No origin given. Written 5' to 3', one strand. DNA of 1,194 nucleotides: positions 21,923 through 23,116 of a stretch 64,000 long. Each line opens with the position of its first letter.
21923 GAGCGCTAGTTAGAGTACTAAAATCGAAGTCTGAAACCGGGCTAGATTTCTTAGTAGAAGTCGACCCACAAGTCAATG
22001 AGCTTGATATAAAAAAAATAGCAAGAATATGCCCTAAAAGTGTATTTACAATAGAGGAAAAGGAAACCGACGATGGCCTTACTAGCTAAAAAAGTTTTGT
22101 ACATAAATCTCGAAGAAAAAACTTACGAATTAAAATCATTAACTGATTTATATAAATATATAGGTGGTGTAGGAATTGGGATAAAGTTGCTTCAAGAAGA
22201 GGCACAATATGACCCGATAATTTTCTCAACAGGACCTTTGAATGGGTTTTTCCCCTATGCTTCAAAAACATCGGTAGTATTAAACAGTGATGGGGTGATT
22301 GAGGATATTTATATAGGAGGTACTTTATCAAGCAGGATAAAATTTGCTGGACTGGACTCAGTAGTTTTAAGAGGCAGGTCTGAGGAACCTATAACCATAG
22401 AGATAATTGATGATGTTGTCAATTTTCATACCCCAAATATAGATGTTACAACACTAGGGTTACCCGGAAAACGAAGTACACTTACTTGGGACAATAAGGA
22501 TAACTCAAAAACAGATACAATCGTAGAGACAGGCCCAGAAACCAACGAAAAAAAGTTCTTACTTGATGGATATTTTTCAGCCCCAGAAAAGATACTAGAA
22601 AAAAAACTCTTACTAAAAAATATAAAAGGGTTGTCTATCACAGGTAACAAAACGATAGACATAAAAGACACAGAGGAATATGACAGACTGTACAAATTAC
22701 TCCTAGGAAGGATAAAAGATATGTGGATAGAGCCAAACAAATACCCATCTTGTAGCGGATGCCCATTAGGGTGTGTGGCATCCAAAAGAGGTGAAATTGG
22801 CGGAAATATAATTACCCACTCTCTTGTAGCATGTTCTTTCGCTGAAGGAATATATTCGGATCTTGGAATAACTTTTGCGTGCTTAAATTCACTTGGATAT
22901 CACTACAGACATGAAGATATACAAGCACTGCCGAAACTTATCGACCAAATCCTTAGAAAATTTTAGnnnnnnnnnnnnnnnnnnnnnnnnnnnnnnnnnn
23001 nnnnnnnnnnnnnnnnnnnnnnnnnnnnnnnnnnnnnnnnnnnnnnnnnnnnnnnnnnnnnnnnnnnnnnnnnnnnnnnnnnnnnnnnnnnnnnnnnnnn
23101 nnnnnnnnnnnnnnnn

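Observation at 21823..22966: Ferredoxin plus truncated AOR-family protein inserted between pgk and tpiA in the glycolytic operon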

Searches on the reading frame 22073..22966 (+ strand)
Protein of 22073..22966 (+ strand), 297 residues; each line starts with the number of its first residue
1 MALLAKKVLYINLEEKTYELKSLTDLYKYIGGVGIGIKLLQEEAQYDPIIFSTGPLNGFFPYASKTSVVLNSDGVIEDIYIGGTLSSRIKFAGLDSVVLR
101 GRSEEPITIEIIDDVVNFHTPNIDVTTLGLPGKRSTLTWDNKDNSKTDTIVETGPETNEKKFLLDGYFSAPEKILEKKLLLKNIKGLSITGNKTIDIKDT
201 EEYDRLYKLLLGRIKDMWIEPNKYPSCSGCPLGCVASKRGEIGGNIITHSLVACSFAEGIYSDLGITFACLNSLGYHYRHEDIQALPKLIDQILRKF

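Call 3: search_protein_families(library=pfam, proteins=[window:22073-22966:+], max_evalue=1)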
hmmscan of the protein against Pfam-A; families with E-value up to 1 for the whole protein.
window:22073-22966:+ (297 aa): 1 family
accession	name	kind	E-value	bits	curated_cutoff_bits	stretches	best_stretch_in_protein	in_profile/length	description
PF02730.20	AFOR_N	-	4.7e-22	79.2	29.8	1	7-120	2-128/199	Aldehyde ferredoxin oxidoreductase, N-terminal domain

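Call 4: search_protein_families(library=ncbifam, proteins=[window:22073-22966:+], max_evalue=1)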
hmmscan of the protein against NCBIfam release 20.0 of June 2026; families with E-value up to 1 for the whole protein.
window:22073-22966:+ (297 aa): 1 family
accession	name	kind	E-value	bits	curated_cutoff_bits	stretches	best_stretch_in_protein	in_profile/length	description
NF007354.0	PRK09849.1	equivalog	4.9e-19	68.4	868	1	5-212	9-228/703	aldehyde ferredoxin oxidoreductase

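Call 5: find_homologous_proteins(query=window:22073-22966:+, max_evalue=0.001)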
Query window:22073-22966:+ (297 aa): 332 proteins with E <= 0.001 among 2159 candidates; the best 120 are listed.
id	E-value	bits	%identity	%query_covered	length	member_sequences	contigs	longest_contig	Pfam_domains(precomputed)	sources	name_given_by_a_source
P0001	2.3e-195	666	100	100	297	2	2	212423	PF02730.21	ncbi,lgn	-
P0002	2.8e-158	544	79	100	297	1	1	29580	PF02730.21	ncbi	-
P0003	7.1e-144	496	73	100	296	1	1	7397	PF02730.21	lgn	-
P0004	2.8e-101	357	56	99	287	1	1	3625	PF02730.21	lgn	-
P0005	7.6e-101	355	55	99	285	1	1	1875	PF02730.21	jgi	jgi:aldehyde:ferredoxin oxidoreductase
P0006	3.2e-99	350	55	99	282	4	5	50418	PF02730.21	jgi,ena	-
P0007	9.2e-98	345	56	99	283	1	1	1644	PF02730.21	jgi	jgi:aldehyde:ferredoxin oxidoreductase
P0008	2.5e-97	344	53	100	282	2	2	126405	PF02730.21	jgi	jgi:hypothetical protein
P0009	4.6e-97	343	55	100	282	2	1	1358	PF02730.21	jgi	jgi:aldehyde:ferredoxin oxidoreductase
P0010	5.3e-97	343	52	99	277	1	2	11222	PF02730.21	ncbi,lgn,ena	-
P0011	8.7e-97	342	53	99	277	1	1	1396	PF02730.21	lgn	-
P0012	9.5e-97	342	51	99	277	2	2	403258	PF02730.21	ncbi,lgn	-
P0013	1.6e-96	341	53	99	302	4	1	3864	PF02730.21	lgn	-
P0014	3.5e-96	340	53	99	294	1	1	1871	PF02730.21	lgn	-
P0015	5.1e-96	339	53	98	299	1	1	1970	PF02730.21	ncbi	-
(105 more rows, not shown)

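Call 8: find_encoding_contigs(protein=P0001, flank=6000, max_places=3)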
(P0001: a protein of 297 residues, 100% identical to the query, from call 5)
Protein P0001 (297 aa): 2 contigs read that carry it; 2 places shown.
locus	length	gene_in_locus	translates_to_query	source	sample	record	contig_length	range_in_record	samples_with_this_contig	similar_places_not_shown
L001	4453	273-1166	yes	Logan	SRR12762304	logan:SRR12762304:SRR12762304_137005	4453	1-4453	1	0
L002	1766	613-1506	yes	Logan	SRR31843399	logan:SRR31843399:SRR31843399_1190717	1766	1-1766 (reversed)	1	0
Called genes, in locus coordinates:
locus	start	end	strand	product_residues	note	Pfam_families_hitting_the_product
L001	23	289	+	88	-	-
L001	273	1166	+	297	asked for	PF02730:AFOR_N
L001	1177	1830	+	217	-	PF00121:TIM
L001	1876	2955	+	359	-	PF03816:LytR_cpsA_psr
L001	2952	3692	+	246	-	PF21694:DNA_pol3_delta_C (weak)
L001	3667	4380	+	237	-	PF04203:Sortase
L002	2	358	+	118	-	?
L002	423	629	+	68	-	-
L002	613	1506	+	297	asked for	PF02730:AFOR_N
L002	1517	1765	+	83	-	?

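Call 9: find_related_loci(query=A1, collection=genome_contigs, flank=6000)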
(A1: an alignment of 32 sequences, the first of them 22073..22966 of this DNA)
Query A1 (297 aa) in genome_contigs; peptide patterns used: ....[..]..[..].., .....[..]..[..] (x = any residue, [..] = any of these).
103 stretches matched a pattern; 91 encode a relative of the query (tblastn E <= 1e-3); the best 80 are kept; 80 distinct loci.
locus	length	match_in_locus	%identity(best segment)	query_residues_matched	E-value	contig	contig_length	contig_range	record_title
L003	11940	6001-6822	53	5-295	4e-102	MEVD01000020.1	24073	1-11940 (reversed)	MAG: candidate division WWE3 bacterium RIFCSPHIGHO2_02_FULL_38_14 rifcsphigho2_02_scaffold_5947, whole genome shotgun se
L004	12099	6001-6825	52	6-297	4e-101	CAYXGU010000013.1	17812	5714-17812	MAG TPA_asm: uncultured Candidatus Saccharibacteria bacterium isolate SRP329715_co1_64 genome assembly, contig: NODE_469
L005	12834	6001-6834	52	1-294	4e-100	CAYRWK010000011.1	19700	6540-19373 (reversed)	MAG TPA_asm: uncultured Candidatus Saccharibacteria bacterium isolate SRP011637_co1_82 genome assembly, contig: NODE_813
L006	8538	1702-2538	53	1-295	5e-100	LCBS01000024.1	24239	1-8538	MAG: candidate division WWE3 bacterium GW2011_GWB1_41_6 UU72_C0024, whole genome shotgun sequence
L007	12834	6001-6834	54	4-297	7e-100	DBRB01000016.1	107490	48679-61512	MAG TPA_asm: candidate division WWE3 bacterium UBA1379 UBA1379_contig_375, whole genome shotgun sequence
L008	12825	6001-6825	50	4-296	7e-99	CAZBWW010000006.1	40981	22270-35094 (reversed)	MAG TPA_asm: uncultured Candidatus Saccharibacteria bacterium isolate SRP329715_co1_384 genome assembly, contig: NODE_12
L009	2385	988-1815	52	4-295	2e-102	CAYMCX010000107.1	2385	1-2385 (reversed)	MAG TPA_asm: uncultured Candidatus Saccharibacteria bacterium isolate SRP050083_co7_140 genome assembly, contig: NODE_73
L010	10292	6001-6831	51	1-295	3e-97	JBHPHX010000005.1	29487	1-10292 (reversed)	Patescibacteria group bacterium isolate SAG AM-312-C07 AM-312-C07_NODE_5, whole genome shotgun sequence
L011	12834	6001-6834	50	1-296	9e-96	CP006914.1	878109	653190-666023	Candidate division WWE3 bacterium RAAC2_WWE3_1 chromosome, complete genome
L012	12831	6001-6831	49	1-295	2e-95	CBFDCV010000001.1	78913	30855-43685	MAG TPA_asm: uncultured candidate division WWE3 bacterium isolate SRR26215684_binner13_Refined_38 genome assembly, conti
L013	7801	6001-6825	51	5-297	5e-95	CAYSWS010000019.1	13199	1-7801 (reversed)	MAG TPA_asm: uncultured Candidatus Saccharibacteria bacterium isolate SRP214966_co1_463 genome assembly, contig: NODE_72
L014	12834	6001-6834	49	1-296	7e-95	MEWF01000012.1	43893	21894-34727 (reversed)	MAG: candidate division WWE3 bacterium RIFOXYC2_FULL_42_13 rifoxyc2_full_scaffold_362, whole genome shotgun sequence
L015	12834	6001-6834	50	1-296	9e-95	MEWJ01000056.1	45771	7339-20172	MAG: candidate division WWE3 bacterium RIFOXYD1_FULL_43_17 rifoxyd1_full_scaffold_730, whole genome shotgun sequence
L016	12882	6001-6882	53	3-296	1e-94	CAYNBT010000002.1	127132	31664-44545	MAG TPA_asm: uncultured Candidatus Saccharibacteria bacterium isolate SRP342105_co1_255 genome assembly, contig: NODE_15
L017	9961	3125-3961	52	1-297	3e-94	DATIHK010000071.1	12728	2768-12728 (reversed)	MAG TPA_asm: Candidatus Saccharimonadales bacterium isolate SMAG_U15636 k141_222082, whole genome shotgun sequence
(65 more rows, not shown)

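Call 14: search_solved_structures(query=A1, max_evalue=0.01, show_alignments=3)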
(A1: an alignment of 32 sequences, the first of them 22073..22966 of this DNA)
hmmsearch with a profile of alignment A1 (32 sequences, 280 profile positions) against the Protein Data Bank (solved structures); distinct sequences matched with E-value up to 0.01: 9.
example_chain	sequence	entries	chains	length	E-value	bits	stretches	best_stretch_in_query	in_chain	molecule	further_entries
1aor_A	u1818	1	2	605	5.5e-12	48.7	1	9-192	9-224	ALDEHYDE FERREDOXIN OXIDOREDUCTASE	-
1b25_A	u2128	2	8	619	3.9e-11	45.9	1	7-193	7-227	PROTEIN (FORMALDEHYDE FERREDOXIN OXIDOREDUCTASE) | FORMALDEHYDE FERREDOXIN OXIDOREDUCTASE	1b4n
9g7j_A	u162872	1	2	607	7.3e-11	45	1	6-189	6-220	Aldehyde ferredoxin oxidoreductase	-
6x6u_A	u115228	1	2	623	1.2e-10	44.3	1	5-138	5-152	Formaldehyde:ferredoxin oxidoreductase wor5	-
6x1o_A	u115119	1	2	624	1.2e-10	44.3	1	5-138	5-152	Formaldehyde:ferredoxin oxidoreductase wor5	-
9q1t_A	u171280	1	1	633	2e-09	40.3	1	10-122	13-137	Tungsten-dependent aldehyde oxidoreductase WOR83 from Haloferax volcanii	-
4z3w_A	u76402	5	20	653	2.3e-09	40.1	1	7-195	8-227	Benzoyl-CoA reductase, putative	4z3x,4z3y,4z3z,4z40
9mqx_D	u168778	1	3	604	2.6e-09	39.9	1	6-195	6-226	Aldehyde:ferredoxin oxidoreductase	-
8c0z_A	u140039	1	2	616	9.2e-06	28.3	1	5-122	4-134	Aldehyde:ferredoxin oxidoreductase,tungsten-containing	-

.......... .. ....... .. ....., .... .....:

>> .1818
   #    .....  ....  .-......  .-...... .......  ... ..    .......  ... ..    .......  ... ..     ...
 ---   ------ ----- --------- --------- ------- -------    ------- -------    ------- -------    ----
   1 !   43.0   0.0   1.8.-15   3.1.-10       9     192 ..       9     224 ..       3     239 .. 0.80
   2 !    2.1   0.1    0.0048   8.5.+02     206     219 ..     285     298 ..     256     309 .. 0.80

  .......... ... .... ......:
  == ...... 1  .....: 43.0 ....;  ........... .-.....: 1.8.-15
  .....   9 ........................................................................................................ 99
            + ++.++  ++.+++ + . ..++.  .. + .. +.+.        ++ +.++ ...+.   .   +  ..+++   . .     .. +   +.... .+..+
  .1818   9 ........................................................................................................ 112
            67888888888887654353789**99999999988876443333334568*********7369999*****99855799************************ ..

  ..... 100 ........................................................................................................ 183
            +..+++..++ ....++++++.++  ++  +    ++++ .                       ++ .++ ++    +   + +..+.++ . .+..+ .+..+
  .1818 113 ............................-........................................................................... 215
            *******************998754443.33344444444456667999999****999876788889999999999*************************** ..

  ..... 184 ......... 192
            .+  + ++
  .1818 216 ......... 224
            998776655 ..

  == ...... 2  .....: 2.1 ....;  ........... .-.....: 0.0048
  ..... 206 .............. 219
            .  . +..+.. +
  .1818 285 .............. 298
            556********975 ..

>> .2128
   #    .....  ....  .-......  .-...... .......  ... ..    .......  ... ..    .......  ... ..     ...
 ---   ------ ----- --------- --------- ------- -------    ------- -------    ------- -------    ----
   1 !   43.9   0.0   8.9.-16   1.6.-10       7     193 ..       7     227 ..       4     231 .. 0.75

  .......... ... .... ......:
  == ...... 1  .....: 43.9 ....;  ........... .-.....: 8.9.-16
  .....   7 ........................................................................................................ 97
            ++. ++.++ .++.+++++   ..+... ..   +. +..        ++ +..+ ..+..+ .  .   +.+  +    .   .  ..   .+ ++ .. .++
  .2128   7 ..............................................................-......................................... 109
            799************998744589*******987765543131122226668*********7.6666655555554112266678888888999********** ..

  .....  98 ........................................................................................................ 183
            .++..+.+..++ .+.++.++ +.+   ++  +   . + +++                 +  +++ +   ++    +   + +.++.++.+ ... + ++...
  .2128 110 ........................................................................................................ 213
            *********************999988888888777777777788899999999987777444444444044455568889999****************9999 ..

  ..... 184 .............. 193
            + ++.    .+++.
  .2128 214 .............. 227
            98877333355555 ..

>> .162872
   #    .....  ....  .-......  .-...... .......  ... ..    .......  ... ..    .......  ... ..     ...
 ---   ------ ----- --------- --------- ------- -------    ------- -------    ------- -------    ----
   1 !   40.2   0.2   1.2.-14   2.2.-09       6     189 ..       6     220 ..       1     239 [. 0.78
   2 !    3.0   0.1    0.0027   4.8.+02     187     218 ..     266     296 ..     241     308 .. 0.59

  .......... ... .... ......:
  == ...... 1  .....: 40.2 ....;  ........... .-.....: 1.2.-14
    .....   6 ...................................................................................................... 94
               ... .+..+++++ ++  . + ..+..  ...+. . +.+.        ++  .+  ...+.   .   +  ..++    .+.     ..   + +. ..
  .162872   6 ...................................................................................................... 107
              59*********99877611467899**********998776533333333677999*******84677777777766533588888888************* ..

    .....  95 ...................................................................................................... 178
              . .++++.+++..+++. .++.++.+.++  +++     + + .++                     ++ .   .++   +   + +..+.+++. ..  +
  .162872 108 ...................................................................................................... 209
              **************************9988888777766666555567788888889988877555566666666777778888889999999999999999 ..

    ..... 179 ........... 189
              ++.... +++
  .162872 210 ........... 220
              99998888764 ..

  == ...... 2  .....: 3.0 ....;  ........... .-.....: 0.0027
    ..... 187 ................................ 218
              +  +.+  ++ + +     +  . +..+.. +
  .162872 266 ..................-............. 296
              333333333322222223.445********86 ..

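Call 20: search_protein_representatives(alignment_id=A1)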
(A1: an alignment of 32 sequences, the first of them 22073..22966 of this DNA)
Query: 32 sequences, 280 profile positions. Proteins with E-value up to 0.001 (for the whole library): 1813; up to 1e-10: 214; up to 1e-30: 46. The best 150 are listed.
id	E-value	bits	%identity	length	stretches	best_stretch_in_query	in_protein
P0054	2.5e-128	443.6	-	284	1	3-279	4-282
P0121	1.3e-107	375.6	-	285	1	3-279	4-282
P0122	7.0e-105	366.6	-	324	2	62-278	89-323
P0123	4.3e-98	344.4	-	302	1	6-279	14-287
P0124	7.5e-92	323.9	-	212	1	70-279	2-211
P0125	2.4e-88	312.4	-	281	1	1-275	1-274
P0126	2.0e-87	309.4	-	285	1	1-279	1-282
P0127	9.8e-75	267.7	-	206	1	5-199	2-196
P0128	5.2e-73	262.1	-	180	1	100-279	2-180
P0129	8.7e-71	254.8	-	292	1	1-270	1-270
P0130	1.2e-70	254.3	-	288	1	4-275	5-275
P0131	2.4e-70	253.3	-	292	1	1-274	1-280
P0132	2.5e-67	243.4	-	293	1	3-275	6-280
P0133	7.3e-67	241.9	-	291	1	5-277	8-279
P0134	8.4e-67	241.7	-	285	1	4-279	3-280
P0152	2.5e-45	171.3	-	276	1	4-275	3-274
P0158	2.1e-38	148.5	-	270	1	5-272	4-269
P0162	4.2e-35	137.7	-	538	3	7-199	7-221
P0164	2.1e-33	132.2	-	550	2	4-196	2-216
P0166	4.4e-30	121.3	-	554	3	2-197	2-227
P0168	3.9e-27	111.6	-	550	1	4-192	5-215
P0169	2.9e-26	108.7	-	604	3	7-196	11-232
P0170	9.3e-25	103.8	-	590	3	7-198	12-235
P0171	2.1e-24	102.6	-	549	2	1-197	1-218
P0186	5.0e-19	85.0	-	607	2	6-195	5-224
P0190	2.7e-17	79.3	-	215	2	178-269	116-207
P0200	1.8e-16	76.6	-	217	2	178-271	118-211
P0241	9.9e-13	64.3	-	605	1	7-187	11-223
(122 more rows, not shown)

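Call 21: predict_structure(alignment_id=A1)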
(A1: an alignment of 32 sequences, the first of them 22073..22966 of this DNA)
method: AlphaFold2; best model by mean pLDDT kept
length: 297 residues; sequences in the alignment: 32
mean_pLDDT: 69.4   pTM: 0.72
mean pLDDT of the five models: 69.4, 68.9, 66.4, 65.7, 65.2
residues with pLDDT >= 90: 83; 70-90: 81; 50-70: 50; < 50: 83
segments of 3 or more residues with pLDDT < 50: 56-59, 143-158, 217-276
pLDDT, mean of each block of 10 residues (from residue 1): 76 98 85 84 94 63 72 80 81 94 96 96 89 86 38 43 77 84 95 78 71 53 38 31 32 36 41 50 56 60
secondary structure, 60 per line:
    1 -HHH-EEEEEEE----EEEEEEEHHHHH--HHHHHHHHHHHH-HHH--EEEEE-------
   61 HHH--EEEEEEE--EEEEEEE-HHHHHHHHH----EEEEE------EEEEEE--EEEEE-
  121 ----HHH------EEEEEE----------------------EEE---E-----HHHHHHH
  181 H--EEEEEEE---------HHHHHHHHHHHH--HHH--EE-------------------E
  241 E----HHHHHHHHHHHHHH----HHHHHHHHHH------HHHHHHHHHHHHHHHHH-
elements in order: E6-12 E17-23 H24-28 H31-42 E49-53 E66-72 E75-81 H83-91 E96-100 E107-112 E115-119 E134-139 E162-164 H174-181 E184-190 H200-211 H246-259 H264-273 H280-296
